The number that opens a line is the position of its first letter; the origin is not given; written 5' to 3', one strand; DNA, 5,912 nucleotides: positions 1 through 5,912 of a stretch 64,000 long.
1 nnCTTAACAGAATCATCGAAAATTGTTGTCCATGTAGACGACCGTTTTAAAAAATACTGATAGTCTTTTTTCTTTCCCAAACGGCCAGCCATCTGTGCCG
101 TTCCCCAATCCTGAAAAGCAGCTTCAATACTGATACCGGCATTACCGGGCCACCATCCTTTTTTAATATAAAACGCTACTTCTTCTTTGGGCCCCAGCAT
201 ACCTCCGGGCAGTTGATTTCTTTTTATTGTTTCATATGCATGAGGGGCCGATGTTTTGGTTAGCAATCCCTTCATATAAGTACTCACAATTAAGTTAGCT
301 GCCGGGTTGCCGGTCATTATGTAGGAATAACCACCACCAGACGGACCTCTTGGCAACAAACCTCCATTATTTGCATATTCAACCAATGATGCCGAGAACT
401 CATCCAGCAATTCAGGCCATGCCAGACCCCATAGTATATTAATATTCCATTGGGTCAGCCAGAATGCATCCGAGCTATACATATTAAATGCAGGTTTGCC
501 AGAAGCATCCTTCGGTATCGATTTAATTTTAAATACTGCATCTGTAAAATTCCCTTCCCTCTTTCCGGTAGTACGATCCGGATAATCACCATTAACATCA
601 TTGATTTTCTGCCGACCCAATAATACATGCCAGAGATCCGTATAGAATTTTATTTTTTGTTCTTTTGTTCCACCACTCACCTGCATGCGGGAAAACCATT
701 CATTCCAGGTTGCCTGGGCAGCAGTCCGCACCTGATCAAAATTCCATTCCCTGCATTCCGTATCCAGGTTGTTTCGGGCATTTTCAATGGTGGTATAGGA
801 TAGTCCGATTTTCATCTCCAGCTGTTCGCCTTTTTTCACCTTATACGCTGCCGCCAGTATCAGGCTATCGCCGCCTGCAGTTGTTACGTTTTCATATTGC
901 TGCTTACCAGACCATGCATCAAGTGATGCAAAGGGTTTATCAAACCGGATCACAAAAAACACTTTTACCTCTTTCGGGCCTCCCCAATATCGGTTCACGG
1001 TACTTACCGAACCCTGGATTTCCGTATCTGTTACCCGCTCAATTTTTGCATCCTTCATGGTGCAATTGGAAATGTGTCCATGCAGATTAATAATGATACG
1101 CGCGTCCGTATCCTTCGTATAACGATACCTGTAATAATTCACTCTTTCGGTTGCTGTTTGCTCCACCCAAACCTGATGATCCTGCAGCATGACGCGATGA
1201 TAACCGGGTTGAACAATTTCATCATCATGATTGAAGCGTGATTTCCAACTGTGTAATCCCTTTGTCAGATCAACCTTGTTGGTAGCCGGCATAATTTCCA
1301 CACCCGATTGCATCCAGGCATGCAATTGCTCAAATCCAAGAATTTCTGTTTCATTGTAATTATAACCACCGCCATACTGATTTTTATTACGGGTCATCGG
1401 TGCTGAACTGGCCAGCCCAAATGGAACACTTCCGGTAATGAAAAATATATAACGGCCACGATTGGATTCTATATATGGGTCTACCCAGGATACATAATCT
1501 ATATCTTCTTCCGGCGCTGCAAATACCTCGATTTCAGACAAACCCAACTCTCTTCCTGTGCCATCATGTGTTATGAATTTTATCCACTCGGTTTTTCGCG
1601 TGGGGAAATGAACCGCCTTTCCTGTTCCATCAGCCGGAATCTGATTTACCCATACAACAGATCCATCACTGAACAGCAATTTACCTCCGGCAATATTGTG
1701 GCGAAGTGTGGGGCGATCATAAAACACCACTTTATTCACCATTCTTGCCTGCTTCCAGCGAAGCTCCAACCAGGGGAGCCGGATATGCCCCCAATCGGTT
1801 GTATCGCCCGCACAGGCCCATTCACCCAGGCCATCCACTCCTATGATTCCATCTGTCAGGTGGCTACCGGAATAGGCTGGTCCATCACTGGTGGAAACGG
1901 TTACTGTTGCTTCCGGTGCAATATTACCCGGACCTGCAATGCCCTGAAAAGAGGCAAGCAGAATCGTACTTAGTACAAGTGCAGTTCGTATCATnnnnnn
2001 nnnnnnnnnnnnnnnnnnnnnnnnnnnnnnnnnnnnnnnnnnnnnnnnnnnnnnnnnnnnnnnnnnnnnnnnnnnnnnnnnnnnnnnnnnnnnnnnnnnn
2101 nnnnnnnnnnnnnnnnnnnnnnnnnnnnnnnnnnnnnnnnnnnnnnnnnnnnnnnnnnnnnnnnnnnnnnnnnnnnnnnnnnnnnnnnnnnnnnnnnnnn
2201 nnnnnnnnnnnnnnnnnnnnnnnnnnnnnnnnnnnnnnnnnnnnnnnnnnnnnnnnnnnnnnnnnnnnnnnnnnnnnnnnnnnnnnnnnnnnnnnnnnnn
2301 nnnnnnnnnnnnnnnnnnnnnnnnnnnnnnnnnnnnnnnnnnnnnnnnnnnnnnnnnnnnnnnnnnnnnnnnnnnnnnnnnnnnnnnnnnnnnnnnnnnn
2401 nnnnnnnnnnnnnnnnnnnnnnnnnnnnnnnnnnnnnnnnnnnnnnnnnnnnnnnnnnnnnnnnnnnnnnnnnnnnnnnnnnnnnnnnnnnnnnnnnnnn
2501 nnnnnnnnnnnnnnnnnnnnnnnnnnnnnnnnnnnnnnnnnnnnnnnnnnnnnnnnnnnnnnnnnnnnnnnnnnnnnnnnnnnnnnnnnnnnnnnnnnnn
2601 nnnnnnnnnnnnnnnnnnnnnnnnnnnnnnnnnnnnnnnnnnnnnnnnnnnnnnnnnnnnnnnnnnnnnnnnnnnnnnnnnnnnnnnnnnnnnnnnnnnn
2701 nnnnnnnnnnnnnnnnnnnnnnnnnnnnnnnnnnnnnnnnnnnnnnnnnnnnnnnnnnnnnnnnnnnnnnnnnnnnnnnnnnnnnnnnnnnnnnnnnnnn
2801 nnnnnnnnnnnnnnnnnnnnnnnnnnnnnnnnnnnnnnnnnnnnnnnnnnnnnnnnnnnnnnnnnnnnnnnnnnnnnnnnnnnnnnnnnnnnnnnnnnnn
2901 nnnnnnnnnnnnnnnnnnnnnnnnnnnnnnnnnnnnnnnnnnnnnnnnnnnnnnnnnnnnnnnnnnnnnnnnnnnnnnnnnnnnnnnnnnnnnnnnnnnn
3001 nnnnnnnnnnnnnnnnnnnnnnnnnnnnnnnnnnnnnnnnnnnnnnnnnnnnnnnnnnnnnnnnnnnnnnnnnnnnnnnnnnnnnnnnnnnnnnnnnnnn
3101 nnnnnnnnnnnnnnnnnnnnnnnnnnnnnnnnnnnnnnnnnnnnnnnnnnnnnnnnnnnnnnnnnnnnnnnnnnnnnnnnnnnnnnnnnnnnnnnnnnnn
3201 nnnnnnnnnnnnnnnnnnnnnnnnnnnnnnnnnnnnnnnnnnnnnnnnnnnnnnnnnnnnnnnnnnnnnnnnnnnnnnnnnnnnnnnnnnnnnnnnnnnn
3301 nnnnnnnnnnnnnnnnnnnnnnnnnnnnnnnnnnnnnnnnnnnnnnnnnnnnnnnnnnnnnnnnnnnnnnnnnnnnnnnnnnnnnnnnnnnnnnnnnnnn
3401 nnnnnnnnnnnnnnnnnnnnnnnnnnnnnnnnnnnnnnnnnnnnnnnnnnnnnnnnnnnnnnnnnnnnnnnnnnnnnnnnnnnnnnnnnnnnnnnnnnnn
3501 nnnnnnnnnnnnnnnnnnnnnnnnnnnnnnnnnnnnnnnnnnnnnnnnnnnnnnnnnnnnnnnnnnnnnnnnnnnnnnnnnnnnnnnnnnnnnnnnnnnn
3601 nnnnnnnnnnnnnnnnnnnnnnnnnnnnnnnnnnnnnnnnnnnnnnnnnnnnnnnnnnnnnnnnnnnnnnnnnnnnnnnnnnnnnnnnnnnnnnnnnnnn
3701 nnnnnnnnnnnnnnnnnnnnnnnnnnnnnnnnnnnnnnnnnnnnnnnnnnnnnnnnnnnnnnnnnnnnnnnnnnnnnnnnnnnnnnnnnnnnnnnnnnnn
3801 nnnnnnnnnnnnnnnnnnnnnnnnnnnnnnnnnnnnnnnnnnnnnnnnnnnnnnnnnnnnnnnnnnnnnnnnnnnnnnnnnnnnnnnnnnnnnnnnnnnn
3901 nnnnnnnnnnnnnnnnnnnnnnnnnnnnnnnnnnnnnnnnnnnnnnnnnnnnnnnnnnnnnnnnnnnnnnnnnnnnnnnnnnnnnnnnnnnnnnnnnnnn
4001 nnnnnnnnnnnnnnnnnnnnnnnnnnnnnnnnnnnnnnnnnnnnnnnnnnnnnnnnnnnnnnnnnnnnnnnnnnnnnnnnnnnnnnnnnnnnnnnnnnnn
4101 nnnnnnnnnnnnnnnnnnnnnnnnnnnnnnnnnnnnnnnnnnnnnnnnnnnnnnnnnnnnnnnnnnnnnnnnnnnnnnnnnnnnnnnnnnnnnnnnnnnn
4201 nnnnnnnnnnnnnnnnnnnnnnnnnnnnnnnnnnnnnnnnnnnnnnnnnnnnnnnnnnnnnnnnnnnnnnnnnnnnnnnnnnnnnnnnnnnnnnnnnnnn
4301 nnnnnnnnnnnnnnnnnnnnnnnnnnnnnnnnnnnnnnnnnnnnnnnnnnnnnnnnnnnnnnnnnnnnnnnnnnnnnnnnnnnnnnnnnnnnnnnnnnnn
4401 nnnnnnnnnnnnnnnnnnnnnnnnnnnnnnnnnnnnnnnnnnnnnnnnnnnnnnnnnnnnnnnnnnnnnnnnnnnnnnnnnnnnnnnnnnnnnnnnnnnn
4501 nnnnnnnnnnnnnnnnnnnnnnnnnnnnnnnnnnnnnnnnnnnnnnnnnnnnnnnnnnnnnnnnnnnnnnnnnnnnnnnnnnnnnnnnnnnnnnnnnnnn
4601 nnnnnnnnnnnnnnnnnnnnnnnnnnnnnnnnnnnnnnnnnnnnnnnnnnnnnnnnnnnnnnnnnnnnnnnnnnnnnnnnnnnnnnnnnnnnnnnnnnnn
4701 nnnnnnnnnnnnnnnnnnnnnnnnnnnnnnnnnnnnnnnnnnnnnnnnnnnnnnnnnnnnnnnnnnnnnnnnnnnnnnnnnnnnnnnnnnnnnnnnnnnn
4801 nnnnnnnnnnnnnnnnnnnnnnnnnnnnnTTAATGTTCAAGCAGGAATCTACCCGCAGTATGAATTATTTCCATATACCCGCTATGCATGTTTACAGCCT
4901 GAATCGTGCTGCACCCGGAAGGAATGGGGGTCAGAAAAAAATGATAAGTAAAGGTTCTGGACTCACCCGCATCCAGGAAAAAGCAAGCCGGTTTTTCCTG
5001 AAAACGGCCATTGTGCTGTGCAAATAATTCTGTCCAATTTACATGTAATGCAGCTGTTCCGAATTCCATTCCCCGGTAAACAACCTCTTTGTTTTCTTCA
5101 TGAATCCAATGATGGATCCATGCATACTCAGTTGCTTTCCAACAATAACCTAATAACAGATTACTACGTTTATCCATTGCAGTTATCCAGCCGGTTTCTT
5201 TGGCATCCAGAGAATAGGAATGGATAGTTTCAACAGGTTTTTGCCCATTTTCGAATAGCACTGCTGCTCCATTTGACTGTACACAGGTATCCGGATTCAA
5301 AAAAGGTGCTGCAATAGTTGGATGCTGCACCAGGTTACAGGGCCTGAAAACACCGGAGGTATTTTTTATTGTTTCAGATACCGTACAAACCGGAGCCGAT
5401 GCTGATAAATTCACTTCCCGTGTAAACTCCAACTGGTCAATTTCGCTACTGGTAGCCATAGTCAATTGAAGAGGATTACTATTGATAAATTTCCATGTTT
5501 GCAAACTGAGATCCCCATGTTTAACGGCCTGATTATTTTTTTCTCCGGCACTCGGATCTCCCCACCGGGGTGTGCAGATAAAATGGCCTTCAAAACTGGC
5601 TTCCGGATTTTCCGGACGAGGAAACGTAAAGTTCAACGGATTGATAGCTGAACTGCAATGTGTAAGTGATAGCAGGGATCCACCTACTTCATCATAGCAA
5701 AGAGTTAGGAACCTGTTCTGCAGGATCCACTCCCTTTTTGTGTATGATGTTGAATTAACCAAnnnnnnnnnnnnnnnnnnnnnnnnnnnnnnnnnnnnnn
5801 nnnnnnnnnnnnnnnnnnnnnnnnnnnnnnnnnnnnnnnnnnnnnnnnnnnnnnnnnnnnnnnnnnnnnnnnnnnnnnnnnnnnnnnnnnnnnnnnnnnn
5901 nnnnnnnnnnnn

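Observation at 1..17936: PUL1: GntR-controlled locus coupling a GH92/DUF4185-like glycan attack to its own cytoplasmic sugar catabolism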

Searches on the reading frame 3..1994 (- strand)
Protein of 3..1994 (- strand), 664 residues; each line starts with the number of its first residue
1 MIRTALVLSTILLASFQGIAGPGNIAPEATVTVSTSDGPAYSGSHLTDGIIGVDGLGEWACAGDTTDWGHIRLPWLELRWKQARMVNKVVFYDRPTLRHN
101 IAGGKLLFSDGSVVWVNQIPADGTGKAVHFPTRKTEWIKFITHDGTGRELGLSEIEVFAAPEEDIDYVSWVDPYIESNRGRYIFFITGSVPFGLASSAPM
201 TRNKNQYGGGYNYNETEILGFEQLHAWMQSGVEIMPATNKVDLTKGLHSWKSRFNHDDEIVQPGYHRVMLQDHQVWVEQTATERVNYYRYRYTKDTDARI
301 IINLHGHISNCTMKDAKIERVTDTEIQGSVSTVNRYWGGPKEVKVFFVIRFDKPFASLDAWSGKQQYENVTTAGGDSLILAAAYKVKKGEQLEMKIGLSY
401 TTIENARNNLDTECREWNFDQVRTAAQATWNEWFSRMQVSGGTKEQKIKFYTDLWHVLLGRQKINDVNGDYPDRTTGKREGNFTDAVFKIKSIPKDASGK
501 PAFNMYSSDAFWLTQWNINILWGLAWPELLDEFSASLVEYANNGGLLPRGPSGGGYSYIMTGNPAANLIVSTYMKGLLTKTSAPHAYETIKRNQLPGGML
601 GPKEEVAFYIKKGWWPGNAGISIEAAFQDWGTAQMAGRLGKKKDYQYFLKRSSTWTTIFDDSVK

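Call 7: search_protein_families(library=pfam, proteins=[window:3-1994:-], max_evalue=0.01)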
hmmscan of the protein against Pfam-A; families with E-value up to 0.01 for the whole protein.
window:3-1994:- (664 aa): 3 families
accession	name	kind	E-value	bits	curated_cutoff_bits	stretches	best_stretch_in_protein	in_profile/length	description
PF17678.7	Glyco_hydro_92N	-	4.1e-54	184.4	34.5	1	170-399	1-236/236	Glycosyl hydrolase family 92 N-terminal domain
PF07971.18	Glyco_hydro_92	-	8.8e-54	183.6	24.6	1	405-662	1-244/464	Glycosyl hydrolase family 92 catalytic domain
PF24135.1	DUF7402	-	7.3e-24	84.8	27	1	24-158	1-133/133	Domain of unknown function (DUF7402)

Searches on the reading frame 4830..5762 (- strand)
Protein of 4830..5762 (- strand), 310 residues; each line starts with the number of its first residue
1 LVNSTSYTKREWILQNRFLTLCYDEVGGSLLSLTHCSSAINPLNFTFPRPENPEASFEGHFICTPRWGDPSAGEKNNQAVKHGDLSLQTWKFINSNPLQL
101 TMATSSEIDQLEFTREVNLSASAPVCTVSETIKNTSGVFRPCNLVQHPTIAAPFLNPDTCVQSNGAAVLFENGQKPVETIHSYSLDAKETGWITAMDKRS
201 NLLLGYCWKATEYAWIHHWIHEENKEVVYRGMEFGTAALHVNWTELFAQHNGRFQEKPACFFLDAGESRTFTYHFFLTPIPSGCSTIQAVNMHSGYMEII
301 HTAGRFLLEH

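Call 4: search_protein_families(library=pfam, proteins=[window:4830-5762:-], max_evalue=0.01)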
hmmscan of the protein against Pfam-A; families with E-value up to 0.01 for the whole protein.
window:4830-5762:- (310 aa): 1 family
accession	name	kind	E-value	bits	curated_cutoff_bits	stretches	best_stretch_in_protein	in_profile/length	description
PF14486.12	DUF4432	-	0.0075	15.5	32.5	0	108-174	127-193/304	Domain of unknown function (DUF4432)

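Call 8: search_protein_families(library=ncbifam, proteins=[window:4830-5762:-], max_evalue=0.01)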
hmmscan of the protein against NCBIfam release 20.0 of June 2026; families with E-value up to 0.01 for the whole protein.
window:4830-5762:- (310 aa): 0 families

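Call 22: search_solved_structures(query=window:4830-5762:-, max_evalue=1)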
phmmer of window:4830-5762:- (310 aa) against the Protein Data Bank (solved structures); distinct sequences matched with E-value up to 1: 0.

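Call 67: search_protein_families(library=pfam, alignment_id=A3, max_evalue=1)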
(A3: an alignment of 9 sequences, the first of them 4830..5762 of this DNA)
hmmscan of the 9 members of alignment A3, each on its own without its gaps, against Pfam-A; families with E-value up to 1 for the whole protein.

A. member 1, window:4830-5762:- (310 aa): 1 family
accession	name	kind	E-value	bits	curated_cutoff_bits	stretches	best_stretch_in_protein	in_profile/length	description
PF14486.12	DUF4432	-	0.0075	15.5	32.5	1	108-174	127-193/304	Domain of unknown function (DUF4432)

B. families by the number of members that match (of 9 scanned): 4 families
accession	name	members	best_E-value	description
PF14486.12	DUF4432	8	5.1e-06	Domain of unknown function (DUF4432)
PF01263.26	Aldose_epim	1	0.16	Aldose 1-epimerase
PF14849.12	YidC_periplas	1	0.16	YidC periplasmic domain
PF08847.16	Crr6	1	0.2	Chlororespiratory reduction 6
